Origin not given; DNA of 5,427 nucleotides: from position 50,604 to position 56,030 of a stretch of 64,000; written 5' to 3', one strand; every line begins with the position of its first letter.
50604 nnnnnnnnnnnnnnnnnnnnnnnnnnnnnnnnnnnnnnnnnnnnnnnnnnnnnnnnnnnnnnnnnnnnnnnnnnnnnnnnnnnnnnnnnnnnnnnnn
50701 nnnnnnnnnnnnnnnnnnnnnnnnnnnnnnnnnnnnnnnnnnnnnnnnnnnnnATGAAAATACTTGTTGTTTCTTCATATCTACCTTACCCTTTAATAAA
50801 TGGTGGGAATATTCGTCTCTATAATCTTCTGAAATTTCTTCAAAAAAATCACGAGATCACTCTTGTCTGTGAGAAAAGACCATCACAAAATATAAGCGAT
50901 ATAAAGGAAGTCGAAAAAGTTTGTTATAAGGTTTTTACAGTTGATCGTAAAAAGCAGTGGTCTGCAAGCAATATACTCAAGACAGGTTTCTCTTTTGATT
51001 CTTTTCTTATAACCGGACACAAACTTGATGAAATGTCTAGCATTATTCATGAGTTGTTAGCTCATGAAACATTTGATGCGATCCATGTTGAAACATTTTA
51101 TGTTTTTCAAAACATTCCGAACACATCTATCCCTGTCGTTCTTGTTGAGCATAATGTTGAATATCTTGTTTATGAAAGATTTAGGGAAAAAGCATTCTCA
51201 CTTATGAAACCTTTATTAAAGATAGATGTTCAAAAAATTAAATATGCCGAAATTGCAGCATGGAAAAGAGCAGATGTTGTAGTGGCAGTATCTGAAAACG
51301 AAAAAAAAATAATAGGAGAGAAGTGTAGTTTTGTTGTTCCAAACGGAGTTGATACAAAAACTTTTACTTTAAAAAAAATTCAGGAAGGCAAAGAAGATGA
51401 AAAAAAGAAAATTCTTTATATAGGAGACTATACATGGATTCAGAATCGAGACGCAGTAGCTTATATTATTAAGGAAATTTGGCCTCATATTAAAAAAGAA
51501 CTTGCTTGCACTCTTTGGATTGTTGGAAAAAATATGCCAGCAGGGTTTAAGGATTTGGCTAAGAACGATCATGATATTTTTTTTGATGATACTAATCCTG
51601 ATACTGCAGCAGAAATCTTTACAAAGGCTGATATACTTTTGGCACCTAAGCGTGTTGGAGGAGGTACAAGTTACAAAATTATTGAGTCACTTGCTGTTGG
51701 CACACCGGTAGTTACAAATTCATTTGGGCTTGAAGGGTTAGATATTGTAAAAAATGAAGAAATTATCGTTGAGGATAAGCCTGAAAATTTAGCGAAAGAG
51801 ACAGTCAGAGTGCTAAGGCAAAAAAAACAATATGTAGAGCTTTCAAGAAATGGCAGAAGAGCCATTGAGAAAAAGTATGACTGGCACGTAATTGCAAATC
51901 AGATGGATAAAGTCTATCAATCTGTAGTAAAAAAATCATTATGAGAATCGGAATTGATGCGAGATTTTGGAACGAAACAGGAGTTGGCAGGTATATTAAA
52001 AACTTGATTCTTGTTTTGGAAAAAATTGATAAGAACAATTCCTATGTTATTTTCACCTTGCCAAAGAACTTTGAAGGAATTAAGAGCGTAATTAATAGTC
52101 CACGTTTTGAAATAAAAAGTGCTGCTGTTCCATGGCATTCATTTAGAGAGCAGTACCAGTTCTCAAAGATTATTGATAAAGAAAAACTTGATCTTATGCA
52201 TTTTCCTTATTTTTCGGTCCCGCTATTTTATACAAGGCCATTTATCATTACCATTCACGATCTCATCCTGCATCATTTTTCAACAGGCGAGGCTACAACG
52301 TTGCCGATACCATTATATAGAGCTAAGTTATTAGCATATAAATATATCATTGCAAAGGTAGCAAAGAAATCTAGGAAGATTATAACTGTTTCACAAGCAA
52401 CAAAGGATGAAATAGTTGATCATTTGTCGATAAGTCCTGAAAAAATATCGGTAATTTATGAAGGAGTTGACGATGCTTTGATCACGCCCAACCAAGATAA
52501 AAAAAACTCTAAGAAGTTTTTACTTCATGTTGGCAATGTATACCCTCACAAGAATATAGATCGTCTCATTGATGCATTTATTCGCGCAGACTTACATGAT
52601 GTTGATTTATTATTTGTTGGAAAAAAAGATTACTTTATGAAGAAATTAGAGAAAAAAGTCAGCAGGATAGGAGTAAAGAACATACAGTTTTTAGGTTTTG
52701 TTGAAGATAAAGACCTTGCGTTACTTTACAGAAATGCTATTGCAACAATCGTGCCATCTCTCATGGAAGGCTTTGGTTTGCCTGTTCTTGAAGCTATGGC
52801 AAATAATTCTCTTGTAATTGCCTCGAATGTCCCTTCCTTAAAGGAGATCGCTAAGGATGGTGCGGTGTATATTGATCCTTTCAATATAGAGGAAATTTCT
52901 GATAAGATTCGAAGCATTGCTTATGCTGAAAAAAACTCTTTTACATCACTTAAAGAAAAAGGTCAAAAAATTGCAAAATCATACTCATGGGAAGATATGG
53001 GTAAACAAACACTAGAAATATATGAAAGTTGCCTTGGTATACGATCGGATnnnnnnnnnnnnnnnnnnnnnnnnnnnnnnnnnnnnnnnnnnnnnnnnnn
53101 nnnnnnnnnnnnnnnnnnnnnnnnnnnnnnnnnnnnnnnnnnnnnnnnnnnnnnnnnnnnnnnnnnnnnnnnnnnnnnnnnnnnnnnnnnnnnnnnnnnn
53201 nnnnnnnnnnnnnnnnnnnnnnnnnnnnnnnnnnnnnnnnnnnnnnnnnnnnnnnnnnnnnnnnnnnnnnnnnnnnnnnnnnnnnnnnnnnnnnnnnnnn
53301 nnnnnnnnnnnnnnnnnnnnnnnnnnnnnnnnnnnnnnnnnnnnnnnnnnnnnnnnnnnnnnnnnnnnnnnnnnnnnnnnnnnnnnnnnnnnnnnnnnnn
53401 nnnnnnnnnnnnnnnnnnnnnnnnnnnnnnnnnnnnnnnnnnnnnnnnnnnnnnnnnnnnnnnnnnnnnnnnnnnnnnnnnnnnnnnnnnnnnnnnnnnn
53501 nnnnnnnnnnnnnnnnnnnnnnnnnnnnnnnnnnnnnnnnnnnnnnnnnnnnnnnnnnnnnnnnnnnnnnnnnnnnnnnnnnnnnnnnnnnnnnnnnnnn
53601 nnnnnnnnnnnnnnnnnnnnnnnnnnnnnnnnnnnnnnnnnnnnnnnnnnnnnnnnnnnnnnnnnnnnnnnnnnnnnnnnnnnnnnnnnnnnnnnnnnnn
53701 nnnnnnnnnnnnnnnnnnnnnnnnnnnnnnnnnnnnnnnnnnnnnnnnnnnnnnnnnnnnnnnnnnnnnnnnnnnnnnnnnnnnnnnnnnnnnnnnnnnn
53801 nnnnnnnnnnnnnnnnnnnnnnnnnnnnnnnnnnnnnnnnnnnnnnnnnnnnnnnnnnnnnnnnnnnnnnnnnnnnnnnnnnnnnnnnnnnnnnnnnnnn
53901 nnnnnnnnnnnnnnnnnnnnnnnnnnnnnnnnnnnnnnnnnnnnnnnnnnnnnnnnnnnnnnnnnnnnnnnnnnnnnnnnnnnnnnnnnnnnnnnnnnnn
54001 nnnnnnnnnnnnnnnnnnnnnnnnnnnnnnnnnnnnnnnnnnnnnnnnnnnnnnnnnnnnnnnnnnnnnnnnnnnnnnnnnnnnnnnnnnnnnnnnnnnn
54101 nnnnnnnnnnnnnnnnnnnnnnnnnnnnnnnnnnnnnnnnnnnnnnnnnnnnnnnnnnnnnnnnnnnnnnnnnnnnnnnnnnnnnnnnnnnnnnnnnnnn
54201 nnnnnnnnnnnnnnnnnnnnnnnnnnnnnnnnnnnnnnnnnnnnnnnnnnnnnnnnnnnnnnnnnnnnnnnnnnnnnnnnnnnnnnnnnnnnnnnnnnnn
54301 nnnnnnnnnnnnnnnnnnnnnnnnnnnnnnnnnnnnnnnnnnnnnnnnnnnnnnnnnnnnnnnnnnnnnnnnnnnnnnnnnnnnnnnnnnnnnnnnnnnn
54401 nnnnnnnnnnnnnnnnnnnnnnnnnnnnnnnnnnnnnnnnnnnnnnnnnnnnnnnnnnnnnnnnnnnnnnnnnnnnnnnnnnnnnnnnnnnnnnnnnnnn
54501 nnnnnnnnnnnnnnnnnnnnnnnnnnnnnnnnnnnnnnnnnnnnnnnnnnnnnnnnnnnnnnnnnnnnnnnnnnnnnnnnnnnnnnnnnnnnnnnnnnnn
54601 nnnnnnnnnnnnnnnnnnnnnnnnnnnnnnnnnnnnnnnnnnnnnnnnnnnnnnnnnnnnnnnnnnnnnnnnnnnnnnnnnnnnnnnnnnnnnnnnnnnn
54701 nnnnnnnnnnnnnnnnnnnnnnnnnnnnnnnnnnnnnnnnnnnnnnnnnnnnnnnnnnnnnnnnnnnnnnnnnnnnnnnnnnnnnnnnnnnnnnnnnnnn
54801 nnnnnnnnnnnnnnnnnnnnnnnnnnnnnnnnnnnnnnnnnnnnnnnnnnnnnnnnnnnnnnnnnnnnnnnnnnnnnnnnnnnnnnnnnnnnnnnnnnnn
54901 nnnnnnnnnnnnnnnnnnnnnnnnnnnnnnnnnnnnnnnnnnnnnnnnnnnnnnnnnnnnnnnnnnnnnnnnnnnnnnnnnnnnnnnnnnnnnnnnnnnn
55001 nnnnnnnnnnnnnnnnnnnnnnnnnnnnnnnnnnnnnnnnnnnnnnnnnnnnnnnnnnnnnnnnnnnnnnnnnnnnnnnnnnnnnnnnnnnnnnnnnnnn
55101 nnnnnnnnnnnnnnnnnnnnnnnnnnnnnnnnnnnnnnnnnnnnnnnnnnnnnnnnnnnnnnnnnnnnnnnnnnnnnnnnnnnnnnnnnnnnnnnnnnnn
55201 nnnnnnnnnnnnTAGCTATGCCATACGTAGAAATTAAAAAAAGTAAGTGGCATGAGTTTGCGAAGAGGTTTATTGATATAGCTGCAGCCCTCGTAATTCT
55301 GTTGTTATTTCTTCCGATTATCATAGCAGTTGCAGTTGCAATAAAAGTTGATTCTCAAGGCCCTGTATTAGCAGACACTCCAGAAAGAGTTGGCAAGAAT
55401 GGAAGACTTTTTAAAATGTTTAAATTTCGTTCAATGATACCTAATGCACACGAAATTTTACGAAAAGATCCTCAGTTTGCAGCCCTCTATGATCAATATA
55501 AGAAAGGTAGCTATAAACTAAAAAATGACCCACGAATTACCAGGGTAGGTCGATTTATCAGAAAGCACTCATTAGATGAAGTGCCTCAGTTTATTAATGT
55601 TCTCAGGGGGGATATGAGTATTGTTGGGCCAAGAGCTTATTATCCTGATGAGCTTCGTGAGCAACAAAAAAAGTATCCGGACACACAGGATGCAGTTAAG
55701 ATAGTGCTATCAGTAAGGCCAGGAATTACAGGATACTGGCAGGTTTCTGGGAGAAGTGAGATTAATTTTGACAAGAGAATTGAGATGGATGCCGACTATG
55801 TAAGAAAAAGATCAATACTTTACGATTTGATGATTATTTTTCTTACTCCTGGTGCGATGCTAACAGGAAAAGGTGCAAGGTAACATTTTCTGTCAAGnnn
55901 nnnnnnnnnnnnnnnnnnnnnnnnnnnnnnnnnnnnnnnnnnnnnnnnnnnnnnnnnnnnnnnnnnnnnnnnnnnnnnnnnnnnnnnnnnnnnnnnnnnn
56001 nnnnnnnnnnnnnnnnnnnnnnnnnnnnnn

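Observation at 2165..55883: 54-kb, ~48-gene surface-glycosylation super-locus dominated by lipid-carrier-dependent (GT-C-type) membrane glycosyltransferases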

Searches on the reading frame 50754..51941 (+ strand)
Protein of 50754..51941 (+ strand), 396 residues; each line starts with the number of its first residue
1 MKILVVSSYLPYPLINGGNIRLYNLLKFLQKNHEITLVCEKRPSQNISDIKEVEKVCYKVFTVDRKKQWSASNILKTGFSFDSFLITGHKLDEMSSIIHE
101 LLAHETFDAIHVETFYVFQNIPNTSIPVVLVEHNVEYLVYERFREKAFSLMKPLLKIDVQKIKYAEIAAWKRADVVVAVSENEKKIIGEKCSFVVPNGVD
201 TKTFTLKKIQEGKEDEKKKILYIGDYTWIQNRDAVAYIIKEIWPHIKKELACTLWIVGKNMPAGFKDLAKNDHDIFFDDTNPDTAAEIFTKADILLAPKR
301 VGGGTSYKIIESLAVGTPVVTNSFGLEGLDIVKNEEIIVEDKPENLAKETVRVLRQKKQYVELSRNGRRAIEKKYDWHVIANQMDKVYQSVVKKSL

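Call 6: search_protein_families(library=pfam, proteins=[window:50754-51941:+], max_evalue=0.01)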
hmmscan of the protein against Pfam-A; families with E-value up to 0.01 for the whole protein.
window:50754-51941:+ (396 aa): 4 families
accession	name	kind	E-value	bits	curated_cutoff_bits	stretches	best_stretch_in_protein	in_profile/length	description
PF13692.12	Glyco_trans_1_4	-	8.5e-19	68.7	27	1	218-355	2-141/142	Glycosyl transferases group 1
PF13439.12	Glyco_transf_4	-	5.6e-12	46.5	28.5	1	15-202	1-169/170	Glycosyltransferase Family 4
PF00534.26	Glycos_transf_1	-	1.3e-11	44.8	26.4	1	208-369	6-171/172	Glycosyl transferases group 1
PF13524.12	Glyco_trans_1_2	-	1.2e-08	35.4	25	1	278-384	33-142/144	Glycosyl transferase-like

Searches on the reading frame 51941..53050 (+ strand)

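Call 7: search_protein_families(library=pfam, proteins=[window:51941-53050:+], max_evalue=0.01)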
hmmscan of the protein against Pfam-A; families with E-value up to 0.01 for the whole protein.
window:51941-53050:+ (370 aa): 6 families
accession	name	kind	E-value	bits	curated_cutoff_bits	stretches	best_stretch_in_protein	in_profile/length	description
PF00534.26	Glycos_transf_1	-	1.4e-31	109.8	26.4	1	184-330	8-159/172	Glycosyl transferases group 1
PF13692.12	Glyco_trans_1_4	-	6.3e-24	85.3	27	1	192-326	2-139/142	Glycosyl transferases group 1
PF13439.12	Glyco_transf_4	-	1.5e-17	64.6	28.5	1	14-178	3-168/170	Glycosyltransferase Family 4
PF20706.3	GT4-conflict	-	3e-07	30.2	26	1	139-289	142-305/385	Family 4 Glycosyltransferase in conflict systems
PF00982.27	Glyco_transf_20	-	0.00037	19.8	32.5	0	238-331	343-442/473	Glycosyltransferase family 20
PF13524.12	Glyco_trans_1_2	-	0.0026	18.1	25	1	220-353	14-138/144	Glycosyl transferase-like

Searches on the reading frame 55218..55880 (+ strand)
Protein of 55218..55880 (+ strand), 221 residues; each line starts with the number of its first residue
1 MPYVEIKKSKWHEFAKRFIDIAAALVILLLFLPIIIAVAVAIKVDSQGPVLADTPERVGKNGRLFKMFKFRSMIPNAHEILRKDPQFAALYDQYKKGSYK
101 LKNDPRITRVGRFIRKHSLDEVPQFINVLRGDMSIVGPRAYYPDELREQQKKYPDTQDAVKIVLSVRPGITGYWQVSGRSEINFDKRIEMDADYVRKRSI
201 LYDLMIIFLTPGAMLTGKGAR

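Call 7: search_protein_families(library=pfam, proteins=[window:55218-55880:+], max_evalue=0.01)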
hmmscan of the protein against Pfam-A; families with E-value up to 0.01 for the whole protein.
window:55218-55880:+ (221 aa): 1 family
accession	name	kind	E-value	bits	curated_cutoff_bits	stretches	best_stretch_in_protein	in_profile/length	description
PF02397.22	Bac_transf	-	5.8e-62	208.8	27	1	16-215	1-178/179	Bacterial sugar transferase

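Call 30: search_protein_families(library=ncbifam, proteins=[window:55218-55880:+], max_evalue=0.00001)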
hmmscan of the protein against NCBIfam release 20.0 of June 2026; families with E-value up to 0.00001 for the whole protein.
window:55218-55880:+ (221 aa): 10 families
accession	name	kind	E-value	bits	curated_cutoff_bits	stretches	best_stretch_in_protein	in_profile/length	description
TIGR03025.1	EPS_sugtrans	subfamily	1e-78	265.6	295.55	1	8-221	250-445/445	exopolysaccharide biosynthesis polyprenyl glycosylphosphotransferase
TIGR03022.1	WbaP_sugtrans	subfamily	9.5e-73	246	403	1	12-221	255-456/456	undecaprenyl-phosphate galactose phosphotransferase WbaP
TIGR03023.1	WcaJ_sugtrans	equivalog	1.8e-64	218.7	410.75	1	8-220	255-452/453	undecaprenyl-phosphate glucose phosphotransferase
NF052601.1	undeca_RfbP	equivalog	8.1e-64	215.2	330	1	8-216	37-237/244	undecaprenyl-phosphate galactose phosphotransferase family protein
NF041877.1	EPS_EpsZ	equivalog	1.4e-60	205.3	800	1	10-220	259-458/459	exopolysaccharide biosynthesis polyisoprenyl-phosphate hexose-1-phosphate transferase EpsZ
NF011751.0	PRK15204.1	equivalog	3.1e-48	164.6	907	1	12-220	276-475/476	undecaprenyl-phosphate galactose phosphotransferase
TIGR03013.1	EpsB_2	subfamily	3.1e-44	151.8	393.35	1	8-221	247-443/443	TIGR03013 family XrtA/PEP-CTERM system glycosyltransferase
NF007518.0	PRK10124.1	equivalog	1.6e-39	135.9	684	1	13-210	271-453/464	undecaprenyl-phosphate glucose phosphotransferase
NF050817.1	PolSacchBiosHfsE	equivalog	7.4e-32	110.7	750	1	9-215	265-460/467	polysaccharide biosynthesis protein HfsE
NF045514.1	glycotran_HepC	equivalog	3.1e-27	95.3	140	1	7-140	108-211/220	heterocyst development glycosyltransferase HepC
